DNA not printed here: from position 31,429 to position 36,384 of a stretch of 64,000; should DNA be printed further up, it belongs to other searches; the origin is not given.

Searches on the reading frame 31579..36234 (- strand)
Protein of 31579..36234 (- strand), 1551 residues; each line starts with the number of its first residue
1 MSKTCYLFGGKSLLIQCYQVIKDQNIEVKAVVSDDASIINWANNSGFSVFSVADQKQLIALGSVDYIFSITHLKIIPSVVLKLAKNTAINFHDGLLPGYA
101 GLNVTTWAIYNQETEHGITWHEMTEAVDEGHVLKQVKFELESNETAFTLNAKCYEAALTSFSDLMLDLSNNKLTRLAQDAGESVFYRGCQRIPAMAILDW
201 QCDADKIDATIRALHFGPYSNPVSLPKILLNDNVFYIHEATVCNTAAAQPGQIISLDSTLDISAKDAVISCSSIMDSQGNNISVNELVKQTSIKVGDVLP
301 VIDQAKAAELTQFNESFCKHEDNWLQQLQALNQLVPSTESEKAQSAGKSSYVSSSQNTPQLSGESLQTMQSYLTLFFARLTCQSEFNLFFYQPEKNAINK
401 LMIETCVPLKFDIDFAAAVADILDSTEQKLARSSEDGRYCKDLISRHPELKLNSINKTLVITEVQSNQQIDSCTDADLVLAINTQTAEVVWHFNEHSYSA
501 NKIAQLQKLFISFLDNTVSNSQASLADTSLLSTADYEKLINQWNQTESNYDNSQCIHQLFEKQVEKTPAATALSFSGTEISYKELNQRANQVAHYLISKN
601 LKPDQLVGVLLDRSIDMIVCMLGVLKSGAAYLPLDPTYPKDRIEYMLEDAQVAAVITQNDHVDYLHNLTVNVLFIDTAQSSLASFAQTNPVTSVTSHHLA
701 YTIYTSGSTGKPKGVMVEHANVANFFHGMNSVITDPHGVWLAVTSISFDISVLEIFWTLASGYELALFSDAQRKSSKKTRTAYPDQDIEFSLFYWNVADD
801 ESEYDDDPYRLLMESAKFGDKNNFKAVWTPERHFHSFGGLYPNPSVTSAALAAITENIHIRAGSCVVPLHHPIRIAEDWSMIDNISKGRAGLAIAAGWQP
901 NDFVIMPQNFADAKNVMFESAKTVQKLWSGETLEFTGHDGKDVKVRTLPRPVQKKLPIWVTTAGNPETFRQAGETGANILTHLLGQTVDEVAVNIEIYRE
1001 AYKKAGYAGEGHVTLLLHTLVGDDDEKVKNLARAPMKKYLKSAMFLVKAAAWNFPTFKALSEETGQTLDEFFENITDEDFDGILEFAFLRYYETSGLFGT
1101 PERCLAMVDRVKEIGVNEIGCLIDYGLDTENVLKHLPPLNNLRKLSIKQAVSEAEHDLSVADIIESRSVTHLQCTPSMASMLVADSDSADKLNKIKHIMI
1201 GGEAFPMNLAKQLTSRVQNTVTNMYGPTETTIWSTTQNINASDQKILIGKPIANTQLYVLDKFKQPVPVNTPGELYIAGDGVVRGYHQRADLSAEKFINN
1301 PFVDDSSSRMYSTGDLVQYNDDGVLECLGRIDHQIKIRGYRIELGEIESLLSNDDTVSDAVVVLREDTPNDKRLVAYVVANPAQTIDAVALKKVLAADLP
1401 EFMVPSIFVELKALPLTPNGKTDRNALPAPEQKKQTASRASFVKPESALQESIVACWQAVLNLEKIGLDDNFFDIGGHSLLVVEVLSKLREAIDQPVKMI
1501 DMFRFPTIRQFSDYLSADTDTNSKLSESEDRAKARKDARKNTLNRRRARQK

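Call 5: search_protein_families(library=pfam, proteins=[window:31579-36234:-], max_evalue=0.001)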
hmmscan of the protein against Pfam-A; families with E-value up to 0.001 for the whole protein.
window:31579-36234:- (1551 aa): 6 families
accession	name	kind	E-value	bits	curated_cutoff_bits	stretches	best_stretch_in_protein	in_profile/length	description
PF00501.34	AMP-binding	-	1.4e-84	284.6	29.9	2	560-775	1-244/384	AMP-binding enzyme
PF00296.26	Bac_luciferase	-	1.3e-48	166.4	27.9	1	789-1117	2-313/314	Luciferase-like monooxygenase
PF00551.24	Formyl_trans_N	-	4.1e-17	63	26.1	1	57-156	73-172/181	Formyl transferase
PF00550.31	PP-binding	-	5.6e-14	52.6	20.8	1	1452-1515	2-67/67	Phosphopantetheine attachment site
PF13193.12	AMP-binding_C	-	1.2e-09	39.4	24.5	1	1346-1421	1-76/76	AMP-binding enzyme C-terminal domain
PF02911.23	Formyl_trans_C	-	4.4e-05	24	21.1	1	194-289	5-97/100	Formyl transferase, C-terminal domain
